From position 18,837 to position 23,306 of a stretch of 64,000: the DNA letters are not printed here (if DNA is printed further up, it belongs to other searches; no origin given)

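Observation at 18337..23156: Giant single-polypeptide ferredoxin–NfnB/GltD–NfnA/PyrK fusion flavoprotein followed by a stand-alone GAF protein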

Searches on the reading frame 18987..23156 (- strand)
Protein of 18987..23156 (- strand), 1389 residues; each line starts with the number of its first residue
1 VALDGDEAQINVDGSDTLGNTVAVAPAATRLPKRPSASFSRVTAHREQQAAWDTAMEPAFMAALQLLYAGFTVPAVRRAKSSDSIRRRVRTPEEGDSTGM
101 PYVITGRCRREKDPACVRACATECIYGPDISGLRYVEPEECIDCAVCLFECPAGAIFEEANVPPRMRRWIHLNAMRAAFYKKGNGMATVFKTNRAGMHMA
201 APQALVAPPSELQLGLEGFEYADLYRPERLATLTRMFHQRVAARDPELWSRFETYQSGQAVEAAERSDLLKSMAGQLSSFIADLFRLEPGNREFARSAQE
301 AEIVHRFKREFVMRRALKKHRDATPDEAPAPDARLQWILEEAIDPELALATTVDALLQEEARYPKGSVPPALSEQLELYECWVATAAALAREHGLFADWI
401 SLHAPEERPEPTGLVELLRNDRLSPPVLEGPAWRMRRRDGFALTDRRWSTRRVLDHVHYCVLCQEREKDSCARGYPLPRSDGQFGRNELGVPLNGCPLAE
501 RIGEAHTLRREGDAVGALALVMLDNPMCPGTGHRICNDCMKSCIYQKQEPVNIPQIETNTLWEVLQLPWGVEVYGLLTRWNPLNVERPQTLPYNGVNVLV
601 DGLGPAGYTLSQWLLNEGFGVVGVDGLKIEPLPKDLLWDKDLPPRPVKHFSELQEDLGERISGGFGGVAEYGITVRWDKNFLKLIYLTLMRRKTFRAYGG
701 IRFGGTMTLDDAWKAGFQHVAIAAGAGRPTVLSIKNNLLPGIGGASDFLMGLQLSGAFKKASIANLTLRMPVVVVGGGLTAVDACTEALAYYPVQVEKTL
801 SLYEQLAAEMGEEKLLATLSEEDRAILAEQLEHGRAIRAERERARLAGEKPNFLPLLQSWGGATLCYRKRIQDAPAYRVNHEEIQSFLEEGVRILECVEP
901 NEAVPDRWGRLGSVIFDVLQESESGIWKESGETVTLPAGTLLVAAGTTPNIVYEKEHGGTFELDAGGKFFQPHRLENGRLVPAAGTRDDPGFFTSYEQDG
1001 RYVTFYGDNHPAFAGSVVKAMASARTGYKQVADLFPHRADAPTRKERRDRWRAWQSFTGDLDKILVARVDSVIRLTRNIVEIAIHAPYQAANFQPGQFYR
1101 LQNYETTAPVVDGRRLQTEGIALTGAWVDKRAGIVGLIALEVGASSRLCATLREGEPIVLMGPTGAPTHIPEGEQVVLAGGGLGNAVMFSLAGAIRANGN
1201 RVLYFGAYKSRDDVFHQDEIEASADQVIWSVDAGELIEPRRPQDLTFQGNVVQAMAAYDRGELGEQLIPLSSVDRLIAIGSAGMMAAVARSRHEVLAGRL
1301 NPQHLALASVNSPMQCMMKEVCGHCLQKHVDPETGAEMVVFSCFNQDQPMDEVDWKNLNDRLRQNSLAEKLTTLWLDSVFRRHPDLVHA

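Call 6: search_protein_families(library=pfam, proteins=[window:18987-22859:-], max_evalue=0.1)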
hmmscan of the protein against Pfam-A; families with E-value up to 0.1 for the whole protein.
window:18987-22859:- (1290 aa): 5 families
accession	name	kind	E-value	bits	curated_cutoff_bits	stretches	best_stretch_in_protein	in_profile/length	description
PF07992.20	Pyr_redox_2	-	0.00021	21.2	26.1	1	499-691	3-163/291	Pyridine nucleotide-disulphide oxidoreductase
PF00037.32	Fer4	-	0.0032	17.7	21.1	1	36-57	2-23/24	4Fe-4S binding domain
PF14691.11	Fer4_20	-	0.034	14.4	25.8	1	395-459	34-102/113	Dihydroprymidine dehydrogenase domain II, 4Fe-4S cluster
PF13183.11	Fer4_8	-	0.041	14.9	27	1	40-73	3-36/68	4Fe-4S dicluster domain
PF13484.11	Fer4_16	-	0.071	14.3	30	1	41-64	1-25/66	4Fe-4S double cluster binding domain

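Call 7: search_protein_families(library=ncbifam, proteins=[window:18987-22859:-], max_evalue=0.1)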
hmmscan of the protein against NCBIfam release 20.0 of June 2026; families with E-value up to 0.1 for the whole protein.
window:18987-22859:- (1290 aa): 38 families (the best 25 are shown)
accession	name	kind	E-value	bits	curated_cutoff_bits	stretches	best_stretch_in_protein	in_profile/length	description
NF005128.0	PRK06567.1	equivalog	7.2e-179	596.9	1072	3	339-820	208-682/1031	putative bifunctional glutamate synthase subunit beta/2-polyprenylphenol hydroxylase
NF009414.0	PRK12778.1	equivalog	3.8e-38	131.3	1103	3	975-1137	9-161/752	bifunctional dihydroorotate dehydrogenase B NAD binding subunit/NADPH-dependent glutamate synthase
NF009415.0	PRK12779.1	equivalog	1.7e-25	89.1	1519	2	763-1265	472-929/944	putative bifunctional glutamate synthase subunit beta/2-polyprenylphenol hydroxylase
NF004862.0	PRK06222.1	subfamily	3.2e-22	79.4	220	1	975-1195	9-202/281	sulfide/dihydroorotate dehydrogenase-like FAD/NAD-binding protein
NF009413.0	PRK12775.1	equivalog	2.5e-20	71.9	1895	2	984-1263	18-257/1006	putative trifunctional 2-polyprenylphenol hydroxylase/glutamate synthase subunit beta/ferritin domain-containing protein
TIGR01316.1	gltA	equivalog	2e-19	69.7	471.75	2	567-691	169-293/449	NADPH-dependent glutamate synthase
NF045490.1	FdxA_Protbact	equivalog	4.6e-16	58.9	135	1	1-82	1-80/104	ferredoxin FdxA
NF045480.1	FdxA_Actino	equivalog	3.2e-14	53.1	125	1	1-76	1-74/107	ferredoxin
NF009409.0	PRK12770.1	subfamily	6.9e-11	41.8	343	2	618-692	120-195/360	putative glutamate synthase subunit beta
TIGR03315.1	Se_ygfK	equivalog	1.4e-10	39.3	835.3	2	605-712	607-706/1012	putative selenate reductase subunit YgfK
NF000799.0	PRK00054.1-4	equivalog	2e-10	40.2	314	1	975-1134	14-168/258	dihydroorotate dehydrogenase electron transfer subunit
NF009410.0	PRK12771.1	subfamily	3e-09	36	516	1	597-849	204-381/566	NAD(P)-binding protein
NF000796.0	PRK00054.1-1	equivalog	2e-07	30.5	224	1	1042-1136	59-151/254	dihydroorotate dehydrogenase electron transfer subunit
NF000798.0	PRK00054.1-3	equivalog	8.8e-07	28.8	219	1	969-1136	9-159/244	dihydroorotate dehydrogenase electron transfer subunit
NF041715.1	arsenate_red_ArrB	equivalog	3.3e-06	26.8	450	1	7-67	55-114/233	arsenate respiratory reductase iron-sulfur subunit ArrB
NF000797.0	PRK00054.1-2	equivalog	0.00063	19.1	270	1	1035-1135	74-176/267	dihydroorotate dehydrogenase electron transfer subunit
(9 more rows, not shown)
